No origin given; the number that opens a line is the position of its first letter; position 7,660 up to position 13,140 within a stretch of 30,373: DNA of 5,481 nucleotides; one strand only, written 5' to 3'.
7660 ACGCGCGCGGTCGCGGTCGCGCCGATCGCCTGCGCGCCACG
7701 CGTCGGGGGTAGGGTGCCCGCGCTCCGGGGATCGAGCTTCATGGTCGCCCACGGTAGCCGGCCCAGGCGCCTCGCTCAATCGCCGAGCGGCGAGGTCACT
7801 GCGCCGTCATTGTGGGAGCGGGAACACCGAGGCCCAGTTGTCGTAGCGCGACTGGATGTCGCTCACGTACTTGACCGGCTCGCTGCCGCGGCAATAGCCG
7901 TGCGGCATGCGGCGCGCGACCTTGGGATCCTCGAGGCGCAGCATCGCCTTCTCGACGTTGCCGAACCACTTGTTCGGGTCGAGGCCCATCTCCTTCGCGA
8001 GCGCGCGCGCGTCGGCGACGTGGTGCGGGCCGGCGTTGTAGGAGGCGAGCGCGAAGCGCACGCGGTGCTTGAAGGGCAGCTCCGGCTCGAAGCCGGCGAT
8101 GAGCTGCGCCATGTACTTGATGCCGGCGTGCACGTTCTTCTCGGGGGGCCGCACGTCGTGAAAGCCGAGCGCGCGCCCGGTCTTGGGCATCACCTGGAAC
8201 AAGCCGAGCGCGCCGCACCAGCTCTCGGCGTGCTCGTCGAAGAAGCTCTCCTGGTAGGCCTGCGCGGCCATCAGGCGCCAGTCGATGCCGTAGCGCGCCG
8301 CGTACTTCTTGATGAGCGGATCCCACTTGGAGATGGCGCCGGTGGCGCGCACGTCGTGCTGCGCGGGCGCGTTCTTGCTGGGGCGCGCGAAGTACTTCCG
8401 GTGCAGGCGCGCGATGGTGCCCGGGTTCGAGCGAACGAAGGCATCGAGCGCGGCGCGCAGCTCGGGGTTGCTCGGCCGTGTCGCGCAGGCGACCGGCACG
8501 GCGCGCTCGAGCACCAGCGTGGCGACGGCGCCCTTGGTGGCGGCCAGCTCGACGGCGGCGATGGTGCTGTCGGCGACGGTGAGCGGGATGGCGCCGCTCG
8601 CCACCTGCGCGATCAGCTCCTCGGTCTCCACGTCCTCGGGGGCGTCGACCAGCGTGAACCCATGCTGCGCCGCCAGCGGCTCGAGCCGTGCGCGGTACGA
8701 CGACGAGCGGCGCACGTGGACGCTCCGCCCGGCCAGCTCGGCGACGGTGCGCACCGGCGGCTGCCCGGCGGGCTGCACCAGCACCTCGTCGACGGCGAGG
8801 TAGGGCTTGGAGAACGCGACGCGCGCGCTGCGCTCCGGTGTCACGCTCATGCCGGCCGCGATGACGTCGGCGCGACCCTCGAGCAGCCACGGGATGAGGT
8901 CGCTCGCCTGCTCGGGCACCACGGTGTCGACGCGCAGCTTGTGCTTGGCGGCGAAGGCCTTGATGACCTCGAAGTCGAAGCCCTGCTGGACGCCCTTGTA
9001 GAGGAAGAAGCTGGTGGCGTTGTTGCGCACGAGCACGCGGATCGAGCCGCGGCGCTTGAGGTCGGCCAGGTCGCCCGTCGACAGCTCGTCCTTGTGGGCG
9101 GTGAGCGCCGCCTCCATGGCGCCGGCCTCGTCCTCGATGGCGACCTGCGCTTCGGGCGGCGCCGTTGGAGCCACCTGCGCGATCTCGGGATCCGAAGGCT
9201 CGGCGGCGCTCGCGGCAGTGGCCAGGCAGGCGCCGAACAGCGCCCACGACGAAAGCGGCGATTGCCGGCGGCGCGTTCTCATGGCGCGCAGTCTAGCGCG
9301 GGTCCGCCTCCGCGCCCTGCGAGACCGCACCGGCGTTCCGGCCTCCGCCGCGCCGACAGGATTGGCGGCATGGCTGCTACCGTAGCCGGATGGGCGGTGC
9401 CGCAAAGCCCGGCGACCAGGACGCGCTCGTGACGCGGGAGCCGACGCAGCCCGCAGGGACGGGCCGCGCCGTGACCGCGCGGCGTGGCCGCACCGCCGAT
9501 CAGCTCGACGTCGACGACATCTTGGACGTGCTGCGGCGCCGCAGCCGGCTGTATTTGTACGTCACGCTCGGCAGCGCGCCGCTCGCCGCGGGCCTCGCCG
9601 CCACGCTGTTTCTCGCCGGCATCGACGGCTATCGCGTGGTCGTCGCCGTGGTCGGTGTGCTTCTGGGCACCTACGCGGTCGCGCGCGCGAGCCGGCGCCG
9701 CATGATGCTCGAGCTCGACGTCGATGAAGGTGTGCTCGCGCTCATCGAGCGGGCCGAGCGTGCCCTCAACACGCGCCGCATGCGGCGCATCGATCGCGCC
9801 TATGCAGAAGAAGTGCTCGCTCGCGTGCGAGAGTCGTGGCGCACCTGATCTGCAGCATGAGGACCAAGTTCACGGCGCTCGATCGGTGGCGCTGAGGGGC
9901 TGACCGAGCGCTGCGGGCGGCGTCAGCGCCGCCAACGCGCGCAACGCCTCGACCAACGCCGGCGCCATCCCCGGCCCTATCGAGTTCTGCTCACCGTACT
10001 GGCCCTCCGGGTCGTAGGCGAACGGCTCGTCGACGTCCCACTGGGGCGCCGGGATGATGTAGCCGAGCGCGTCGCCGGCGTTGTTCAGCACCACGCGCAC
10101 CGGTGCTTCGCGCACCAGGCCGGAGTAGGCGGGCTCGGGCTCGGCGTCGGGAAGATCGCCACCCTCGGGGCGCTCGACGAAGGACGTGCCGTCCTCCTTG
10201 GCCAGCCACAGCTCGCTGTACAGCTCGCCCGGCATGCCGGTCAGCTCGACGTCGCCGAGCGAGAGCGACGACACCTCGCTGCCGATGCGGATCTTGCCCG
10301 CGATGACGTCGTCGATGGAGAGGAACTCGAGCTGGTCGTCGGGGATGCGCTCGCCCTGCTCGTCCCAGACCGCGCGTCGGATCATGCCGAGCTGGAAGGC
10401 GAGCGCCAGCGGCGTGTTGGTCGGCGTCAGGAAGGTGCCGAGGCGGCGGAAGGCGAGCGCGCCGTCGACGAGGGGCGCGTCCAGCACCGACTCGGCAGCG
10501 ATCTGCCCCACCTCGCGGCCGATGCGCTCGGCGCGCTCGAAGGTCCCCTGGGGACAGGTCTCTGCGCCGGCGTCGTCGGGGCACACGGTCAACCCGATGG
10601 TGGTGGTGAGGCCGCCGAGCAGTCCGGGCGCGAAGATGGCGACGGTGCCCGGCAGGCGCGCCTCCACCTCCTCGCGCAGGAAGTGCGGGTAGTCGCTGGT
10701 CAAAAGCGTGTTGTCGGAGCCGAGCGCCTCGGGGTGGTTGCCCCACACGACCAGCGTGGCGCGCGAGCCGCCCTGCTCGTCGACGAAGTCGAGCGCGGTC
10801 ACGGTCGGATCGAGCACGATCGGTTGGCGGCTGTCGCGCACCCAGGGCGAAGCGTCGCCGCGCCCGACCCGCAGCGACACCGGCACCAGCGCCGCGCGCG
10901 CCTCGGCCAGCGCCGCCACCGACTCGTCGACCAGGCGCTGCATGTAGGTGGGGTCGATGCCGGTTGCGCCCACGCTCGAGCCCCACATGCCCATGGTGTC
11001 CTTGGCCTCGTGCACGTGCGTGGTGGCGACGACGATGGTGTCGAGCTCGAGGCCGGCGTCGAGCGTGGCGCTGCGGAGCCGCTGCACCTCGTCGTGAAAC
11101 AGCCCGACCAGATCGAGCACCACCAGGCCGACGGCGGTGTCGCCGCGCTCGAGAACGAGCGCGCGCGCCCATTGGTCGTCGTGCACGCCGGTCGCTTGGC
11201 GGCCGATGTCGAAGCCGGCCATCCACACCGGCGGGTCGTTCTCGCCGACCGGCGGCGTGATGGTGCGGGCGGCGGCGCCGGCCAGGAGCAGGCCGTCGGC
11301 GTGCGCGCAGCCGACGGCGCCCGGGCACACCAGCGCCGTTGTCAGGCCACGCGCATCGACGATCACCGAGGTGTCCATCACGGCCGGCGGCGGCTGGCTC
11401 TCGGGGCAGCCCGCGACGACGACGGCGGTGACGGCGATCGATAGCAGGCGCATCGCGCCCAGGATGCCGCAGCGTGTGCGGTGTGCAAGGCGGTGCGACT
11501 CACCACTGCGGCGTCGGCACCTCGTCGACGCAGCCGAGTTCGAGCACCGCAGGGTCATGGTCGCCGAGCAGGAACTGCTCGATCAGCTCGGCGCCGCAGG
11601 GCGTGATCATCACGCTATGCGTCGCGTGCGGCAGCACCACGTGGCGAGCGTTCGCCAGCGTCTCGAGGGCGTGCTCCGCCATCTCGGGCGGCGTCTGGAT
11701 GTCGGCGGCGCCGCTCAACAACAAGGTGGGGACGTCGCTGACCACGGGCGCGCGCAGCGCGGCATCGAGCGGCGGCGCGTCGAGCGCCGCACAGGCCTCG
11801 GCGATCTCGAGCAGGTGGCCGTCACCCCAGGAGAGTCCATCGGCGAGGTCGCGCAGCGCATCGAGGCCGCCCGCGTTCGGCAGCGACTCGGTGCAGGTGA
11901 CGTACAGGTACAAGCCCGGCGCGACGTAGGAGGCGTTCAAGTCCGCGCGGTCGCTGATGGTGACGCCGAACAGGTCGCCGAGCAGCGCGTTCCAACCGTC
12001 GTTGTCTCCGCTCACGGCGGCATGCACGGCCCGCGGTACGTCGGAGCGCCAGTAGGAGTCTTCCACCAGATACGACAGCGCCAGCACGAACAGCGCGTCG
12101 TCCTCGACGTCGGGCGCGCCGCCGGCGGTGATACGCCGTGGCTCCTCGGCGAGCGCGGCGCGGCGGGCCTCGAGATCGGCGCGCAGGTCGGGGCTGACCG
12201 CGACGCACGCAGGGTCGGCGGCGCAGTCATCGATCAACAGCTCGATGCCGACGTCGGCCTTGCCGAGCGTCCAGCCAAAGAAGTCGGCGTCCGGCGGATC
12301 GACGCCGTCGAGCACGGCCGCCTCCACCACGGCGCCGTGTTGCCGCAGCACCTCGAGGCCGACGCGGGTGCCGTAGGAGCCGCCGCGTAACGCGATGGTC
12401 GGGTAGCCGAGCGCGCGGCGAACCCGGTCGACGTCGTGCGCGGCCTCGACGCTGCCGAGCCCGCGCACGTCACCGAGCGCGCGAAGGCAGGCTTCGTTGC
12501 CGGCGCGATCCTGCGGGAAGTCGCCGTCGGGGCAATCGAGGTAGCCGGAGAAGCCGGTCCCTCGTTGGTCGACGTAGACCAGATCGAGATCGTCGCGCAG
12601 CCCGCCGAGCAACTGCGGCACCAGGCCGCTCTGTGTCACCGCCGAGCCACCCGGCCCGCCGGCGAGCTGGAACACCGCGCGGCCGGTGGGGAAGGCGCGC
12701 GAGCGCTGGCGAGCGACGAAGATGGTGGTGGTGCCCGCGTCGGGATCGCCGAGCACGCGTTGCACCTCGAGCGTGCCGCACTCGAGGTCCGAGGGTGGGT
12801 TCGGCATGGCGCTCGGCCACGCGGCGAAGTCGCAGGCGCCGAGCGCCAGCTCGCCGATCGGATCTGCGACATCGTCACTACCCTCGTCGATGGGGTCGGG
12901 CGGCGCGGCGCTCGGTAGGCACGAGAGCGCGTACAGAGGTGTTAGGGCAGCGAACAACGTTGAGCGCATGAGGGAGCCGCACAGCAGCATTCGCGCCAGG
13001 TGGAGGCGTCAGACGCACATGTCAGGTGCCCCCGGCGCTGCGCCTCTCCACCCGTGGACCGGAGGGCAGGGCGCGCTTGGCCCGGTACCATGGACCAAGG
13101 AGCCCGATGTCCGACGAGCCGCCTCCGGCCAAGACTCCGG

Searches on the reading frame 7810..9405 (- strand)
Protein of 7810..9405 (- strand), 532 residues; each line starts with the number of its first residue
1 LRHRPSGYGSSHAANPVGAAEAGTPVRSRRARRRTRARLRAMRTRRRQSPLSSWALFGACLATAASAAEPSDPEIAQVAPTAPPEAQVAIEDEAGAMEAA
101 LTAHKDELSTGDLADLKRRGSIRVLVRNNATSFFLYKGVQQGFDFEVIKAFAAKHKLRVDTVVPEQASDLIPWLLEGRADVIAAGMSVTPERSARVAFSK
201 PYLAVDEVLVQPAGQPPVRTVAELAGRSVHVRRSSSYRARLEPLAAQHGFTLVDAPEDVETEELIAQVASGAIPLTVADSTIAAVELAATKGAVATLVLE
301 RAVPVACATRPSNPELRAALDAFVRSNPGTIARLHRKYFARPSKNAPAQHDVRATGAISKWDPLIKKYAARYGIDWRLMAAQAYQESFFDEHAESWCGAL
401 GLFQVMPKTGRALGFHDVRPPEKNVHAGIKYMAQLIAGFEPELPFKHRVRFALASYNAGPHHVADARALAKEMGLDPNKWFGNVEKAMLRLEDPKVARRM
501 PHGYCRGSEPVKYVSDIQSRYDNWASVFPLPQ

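Call 51: search_protein_families(library=pfam, proteins=[window:7810-9405:-], max_evalue=0.001)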
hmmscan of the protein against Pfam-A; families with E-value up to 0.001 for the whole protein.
window:7810-9405:- (532 aa): 3 families
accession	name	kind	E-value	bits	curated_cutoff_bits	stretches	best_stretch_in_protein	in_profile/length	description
PF01464.25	SLT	-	1.7e-21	76.4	21.3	1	364-472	2-110/117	Transglycosylase SLT domain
PF00497.25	SBP_bac_3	-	3.8e-21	75.7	26.4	1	123-340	2-131/132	Bacterial extracellular solute-binding proteins, family 3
PF10613.14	Lig_chan-Glu_bd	-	0.00083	19.9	30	0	170-204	70-104/115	Ligated ion channel L-glutamate- and glycine-binding site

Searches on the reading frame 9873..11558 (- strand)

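Call 51: search_protein_families(library=pfam, proteins=[window:9873-11558:-], max_evalue=0.001)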
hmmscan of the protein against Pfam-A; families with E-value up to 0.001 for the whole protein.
window:9873-11558:- (562 aa): 1 family
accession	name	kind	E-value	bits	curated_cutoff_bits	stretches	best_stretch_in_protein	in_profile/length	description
PF04734.18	Ceramidase_alk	-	3e-08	33.2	32.1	1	94-290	4-218/509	Neutral/alkaline non-lysosomal ceramidase, N-terminal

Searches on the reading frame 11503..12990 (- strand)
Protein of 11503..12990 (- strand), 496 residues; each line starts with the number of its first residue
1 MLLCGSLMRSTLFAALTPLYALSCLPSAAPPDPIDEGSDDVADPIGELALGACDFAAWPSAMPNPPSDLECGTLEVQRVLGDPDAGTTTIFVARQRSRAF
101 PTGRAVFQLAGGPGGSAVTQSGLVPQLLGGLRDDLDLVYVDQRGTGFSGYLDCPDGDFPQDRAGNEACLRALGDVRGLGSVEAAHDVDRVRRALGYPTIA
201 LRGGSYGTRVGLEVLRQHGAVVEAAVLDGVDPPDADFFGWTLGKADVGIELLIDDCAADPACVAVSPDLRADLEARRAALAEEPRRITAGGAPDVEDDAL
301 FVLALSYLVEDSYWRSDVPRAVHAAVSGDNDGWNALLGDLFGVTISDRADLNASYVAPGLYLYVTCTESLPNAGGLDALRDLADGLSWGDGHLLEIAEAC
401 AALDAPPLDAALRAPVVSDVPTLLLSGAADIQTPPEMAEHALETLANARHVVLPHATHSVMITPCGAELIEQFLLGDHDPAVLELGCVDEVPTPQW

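Call 51: search_protein_families(library=pfam, proteins=[window:11503-12990:-], max_evalue=0.001)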
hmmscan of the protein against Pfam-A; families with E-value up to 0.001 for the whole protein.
window:11503-12990:- (496 aa): 2 families
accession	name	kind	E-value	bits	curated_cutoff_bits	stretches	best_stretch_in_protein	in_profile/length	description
PF00561.26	Abhydrolase_1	-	1.6e-11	44.8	25.8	1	110-232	7-103/245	alpha/beta hydrolase fold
PF08386.16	Abhydrolase_4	-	5.9e-11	42.8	21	1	397-477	12-94/103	TAP-like protein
